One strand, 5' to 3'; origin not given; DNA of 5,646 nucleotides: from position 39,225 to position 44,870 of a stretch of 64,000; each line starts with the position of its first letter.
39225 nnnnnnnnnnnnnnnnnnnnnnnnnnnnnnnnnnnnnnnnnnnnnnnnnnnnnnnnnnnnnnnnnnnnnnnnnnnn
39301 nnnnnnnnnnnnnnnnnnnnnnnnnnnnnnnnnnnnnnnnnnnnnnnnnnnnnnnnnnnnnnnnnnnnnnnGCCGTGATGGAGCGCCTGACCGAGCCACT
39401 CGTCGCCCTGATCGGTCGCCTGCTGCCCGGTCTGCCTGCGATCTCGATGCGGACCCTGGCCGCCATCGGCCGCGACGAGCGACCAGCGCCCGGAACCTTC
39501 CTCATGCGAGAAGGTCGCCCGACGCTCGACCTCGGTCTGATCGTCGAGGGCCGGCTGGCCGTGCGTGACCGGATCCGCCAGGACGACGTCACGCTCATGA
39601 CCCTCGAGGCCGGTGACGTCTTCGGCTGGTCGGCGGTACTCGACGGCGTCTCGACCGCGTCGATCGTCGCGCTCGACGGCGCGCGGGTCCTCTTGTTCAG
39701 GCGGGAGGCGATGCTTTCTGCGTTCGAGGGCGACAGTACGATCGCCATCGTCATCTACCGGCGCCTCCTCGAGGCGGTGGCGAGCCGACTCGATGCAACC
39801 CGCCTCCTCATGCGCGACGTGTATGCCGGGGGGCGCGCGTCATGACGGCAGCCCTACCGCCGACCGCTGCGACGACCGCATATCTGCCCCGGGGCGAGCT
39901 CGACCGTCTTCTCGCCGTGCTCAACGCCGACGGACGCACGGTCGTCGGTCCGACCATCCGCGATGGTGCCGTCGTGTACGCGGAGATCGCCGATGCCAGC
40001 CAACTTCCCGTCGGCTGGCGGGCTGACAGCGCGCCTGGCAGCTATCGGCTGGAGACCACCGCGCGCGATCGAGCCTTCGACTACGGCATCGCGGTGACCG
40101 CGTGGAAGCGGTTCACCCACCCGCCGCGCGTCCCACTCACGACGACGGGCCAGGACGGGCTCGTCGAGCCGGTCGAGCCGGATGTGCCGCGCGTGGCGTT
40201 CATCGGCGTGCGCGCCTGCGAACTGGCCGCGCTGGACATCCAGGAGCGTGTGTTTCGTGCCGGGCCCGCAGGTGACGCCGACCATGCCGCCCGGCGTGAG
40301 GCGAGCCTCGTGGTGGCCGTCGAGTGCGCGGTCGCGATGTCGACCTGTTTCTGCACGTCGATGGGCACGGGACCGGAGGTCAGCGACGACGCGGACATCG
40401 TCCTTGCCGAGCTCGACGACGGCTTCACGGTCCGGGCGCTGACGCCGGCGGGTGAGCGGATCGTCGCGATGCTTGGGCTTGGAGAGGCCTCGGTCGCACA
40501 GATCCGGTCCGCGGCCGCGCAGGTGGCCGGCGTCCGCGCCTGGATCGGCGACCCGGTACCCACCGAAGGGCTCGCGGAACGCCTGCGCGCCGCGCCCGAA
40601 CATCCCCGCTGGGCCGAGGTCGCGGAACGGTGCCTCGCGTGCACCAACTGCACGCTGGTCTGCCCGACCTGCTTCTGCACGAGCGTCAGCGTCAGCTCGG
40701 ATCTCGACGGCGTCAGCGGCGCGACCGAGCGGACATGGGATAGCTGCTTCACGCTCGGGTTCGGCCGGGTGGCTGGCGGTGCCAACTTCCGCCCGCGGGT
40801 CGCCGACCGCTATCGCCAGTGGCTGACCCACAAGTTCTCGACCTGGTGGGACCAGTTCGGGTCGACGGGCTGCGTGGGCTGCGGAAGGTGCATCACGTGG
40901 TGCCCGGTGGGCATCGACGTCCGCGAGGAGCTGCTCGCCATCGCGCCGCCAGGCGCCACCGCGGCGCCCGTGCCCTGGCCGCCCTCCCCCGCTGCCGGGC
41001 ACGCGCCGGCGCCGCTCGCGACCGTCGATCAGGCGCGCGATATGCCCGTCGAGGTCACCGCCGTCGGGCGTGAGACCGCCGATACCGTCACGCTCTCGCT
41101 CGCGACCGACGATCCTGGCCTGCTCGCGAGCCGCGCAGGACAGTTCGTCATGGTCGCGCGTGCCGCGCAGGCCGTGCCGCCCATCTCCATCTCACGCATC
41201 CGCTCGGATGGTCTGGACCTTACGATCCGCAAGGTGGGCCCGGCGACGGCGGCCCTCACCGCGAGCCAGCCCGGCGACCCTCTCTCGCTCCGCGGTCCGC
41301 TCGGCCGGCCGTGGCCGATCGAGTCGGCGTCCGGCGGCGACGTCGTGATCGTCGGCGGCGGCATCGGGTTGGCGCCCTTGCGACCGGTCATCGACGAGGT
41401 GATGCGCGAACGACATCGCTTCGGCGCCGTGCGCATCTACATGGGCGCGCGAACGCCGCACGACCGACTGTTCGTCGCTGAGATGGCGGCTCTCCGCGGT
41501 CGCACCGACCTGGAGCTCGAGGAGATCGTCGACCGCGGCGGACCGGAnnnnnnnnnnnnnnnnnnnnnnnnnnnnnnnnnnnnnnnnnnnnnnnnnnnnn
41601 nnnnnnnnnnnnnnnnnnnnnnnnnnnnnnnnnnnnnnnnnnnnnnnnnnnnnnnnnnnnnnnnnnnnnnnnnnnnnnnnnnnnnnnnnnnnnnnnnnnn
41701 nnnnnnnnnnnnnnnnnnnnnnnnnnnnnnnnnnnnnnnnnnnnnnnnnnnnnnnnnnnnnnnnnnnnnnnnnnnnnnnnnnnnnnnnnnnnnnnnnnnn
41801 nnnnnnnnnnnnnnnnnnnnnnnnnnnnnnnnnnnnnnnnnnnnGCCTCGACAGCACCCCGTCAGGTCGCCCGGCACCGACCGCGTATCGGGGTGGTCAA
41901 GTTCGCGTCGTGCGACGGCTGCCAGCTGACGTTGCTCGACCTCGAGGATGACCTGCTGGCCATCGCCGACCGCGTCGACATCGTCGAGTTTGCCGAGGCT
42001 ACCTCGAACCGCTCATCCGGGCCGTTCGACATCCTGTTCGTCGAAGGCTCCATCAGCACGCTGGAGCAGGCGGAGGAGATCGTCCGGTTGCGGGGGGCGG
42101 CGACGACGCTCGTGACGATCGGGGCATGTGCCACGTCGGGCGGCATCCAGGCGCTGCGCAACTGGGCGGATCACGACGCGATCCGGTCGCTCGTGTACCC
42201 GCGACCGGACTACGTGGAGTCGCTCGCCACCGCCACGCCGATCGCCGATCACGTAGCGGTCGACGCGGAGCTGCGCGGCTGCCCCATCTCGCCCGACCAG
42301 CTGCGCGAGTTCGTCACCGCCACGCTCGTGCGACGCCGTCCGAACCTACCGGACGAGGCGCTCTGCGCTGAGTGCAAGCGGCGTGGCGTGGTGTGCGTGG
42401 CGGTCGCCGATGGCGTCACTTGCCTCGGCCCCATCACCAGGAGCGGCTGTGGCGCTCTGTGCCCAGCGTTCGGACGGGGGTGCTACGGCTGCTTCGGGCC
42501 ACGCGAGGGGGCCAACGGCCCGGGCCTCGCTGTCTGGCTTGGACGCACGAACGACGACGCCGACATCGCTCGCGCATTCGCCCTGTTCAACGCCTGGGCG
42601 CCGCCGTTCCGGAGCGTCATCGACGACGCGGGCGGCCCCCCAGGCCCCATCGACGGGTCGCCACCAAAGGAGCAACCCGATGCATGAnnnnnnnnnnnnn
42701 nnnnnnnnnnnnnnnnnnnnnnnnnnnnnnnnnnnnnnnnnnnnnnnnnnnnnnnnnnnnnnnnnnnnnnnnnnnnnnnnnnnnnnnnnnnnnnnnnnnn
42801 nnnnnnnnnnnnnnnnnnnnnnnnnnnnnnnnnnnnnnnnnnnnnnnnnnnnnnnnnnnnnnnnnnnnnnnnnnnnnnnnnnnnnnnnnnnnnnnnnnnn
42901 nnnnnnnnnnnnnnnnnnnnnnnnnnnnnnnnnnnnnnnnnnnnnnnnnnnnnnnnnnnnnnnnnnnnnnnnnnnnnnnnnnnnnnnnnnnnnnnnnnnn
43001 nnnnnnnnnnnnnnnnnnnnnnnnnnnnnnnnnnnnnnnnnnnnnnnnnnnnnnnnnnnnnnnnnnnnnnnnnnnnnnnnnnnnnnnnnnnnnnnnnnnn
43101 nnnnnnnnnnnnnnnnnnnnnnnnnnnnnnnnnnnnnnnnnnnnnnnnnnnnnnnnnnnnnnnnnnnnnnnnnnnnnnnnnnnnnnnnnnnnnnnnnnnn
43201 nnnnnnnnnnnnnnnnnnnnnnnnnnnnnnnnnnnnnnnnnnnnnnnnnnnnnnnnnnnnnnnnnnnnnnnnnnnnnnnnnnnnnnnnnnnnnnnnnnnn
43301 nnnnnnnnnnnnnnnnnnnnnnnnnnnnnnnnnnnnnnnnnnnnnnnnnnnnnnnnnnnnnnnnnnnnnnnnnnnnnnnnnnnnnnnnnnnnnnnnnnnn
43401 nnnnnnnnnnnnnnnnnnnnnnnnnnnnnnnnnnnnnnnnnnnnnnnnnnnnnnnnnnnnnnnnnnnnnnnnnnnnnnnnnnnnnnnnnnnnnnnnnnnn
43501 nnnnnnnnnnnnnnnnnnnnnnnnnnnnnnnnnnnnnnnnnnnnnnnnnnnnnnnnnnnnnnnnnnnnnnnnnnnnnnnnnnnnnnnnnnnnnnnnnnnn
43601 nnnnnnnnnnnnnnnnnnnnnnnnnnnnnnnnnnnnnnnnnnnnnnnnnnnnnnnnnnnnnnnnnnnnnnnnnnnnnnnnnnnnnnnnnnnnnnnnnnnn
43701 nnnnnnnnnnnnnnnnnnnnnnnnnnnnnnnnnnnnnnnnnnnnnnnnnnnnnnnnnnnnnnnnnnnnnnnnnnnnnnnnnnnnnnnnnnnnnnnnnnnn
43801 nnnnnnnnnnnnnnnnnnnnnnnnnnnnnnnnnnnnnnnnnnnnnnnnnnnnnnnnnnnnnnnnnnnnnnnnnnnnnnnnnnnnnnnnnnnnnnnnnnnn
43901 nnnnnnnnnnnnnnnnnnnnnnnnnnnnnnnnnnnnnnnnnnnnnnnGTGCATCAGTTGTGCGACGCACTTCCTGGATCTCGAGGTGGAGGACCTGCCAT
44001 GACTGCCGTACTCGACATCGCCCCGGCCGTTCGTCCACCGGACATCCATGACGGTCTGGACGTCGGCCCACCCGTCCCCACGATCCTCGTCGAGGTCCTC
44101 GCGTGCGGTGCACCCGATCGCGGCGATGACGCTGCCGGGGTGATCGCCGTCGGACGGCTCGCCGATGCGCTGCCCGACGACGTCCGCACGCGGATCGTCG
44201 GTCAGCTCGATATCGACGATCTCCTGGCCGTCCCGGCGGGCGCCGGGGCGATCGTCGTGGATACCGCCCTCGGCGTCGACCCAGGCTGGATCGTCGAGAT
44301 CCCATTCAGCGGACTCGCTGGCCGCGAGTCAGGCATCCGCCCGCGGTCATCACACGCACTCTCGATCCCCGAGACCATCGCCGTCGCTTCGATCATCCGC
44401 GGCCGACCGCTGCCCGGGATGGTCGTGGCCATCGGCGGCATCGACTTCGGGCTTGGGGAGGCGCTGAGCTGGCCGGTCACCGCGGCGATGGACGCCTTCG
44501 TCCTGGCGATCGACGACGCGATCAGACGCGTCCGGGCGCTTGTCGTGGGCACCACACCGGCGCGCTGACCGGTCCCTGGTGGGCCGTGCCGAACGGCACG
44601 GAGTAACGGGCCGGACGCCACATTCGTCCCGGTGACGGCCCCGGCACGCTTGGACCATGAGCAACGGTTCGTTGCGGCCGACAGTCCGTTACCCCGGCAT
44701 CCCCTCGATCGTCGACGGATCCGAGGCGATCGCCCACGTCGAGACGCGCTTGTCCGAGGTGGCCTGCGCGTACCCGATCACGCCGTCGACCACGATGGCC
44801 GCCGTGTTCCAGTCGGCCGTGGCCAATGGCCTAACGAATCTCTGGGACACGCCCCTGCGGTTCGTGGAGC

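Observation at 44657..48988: Pyruvate:ferredoxin oxidoreductase split into alpha/gamma and delta/beta genes with a CBS-domain gene inserted between them, followed by hypC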

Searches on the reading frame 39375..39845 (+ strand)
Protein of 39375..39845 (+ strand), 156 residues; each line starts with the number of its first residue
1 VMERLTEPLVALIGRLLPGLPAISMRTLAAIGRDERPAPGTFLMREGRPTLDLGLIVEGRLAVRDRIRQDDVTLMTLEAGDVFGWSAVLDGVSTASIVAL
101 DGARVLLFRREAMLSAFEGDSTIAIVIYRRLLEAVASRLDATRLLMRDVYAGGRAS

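Call 7: search_protein_families(library=pfam, proteins=[window:39375-39845:+])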
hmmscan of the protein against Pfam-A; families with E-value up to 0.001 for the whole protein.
window:39375-39845:+ (156 aa): 1 family
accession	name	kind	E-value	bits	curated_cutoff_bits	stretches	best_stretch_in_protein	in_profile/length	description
PF00027.35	cNMP_binding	-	5.1e-11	42.8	27.5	1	38-118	5-87/89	Cyclic nucleotide-binding domain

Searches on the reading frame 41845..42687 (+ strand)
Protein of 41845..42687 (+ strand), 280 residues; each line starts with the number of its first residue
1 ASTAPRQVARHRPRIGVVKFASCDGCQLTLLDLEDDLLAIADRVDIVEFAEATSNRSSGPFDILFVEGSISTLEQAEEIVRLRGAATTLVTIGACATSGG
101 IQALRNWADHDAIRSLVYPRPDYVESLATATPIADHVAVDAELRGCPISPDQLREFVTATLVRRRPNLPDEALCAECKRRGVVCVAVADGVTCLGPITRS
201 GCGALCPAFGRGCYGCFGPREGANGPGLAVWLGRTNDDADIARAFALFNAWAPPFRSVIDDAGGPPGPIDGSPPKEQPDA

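Call 3: search_protein_families(library=pfam, proteins=[window:41845-42687:+])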
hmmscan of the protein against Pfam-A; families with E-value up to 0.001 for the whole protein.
window:41845-42687:+ (280 aa): 1 family
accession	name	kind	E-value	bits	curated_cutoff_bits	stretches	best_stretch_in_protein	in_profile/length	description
PF01058.29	Oxidored_q6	-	8.1e-22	77.8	27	1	23-158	1-126/128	NADH ubiquinone oxidoreductase, 20 Kd subunit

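Call 4: search_protein_families(library=ncbifam, proteins=[window:41845-42687:+])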
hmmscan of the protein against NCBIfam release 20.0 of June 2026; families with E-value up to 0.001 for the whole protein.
window:41845-42687:+ (280 aa): 4 families
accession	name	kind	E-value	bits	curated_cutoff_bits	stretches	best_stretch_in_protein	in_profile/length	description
NF040831.1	sulfhyd_ShyD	equivalog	2.6e-40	138.5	460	1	14-251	2-240/240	NAD(P)-dependent hydrogenase/sulfhydrogenase 2 subunit delta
NF040836.1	sulfhyd_HydD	equivalog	1.3e-38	132.7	500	1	11-218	4-211/261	NADPH-dependent hydrogenase/sulfhydrogenase 1 subunit delta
NF045875.1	F420_non_VhuG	exception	1.4e-26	93.4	450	2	13-180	5-183/286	F420-non-reducing hydrogenase subunit VhuG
TIGR03294.1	FrhG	equivalog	5e-15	55.9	245.5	1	13-181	2-161/228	coenzyme F420 hydrogenase subunit gamma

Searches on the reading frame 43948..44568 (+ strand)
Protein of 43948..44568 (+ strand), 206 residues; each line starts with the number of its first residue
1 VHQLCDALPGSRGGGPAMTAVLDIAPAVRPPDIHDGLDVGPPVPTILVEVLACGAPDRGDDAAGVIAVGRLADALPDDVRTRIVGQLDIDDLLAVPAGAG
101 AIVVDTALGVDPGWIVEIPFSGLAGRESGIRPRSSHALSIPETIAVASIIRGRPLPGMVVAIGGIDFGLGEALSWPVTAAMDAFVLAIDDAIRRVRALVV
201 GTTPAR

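Call 3: search_protein_families(library=pfam, proteins=[window:43948-44568:+])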
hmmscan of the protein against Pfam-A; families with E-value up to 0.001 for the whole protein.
window:43948-44568:+ (206 aa): 0 families

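Call 4: search_protein_families(library=ncbifam, proteins=[window:43948-44568:+])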
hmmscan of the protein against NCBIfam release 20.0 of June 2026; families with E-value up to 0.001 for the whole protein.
window:43948-44568:+ (206 aa): 1 family
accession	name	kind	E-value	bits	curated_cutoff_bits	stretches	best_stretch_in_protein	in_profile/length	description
TIGR00072.1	hydrog_prot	superfamily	2.6e-14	53.4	47.45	1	50-190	2-143/145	hydrogenase maturation protease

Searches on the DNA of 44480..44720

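Call 44: search_rna_families(source=window, start=44480, end=44720, threshold=evalue, max_evalue=5)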
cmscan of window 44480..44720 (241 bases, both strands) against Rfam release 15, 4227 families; matches with E-value up to 5: 0.
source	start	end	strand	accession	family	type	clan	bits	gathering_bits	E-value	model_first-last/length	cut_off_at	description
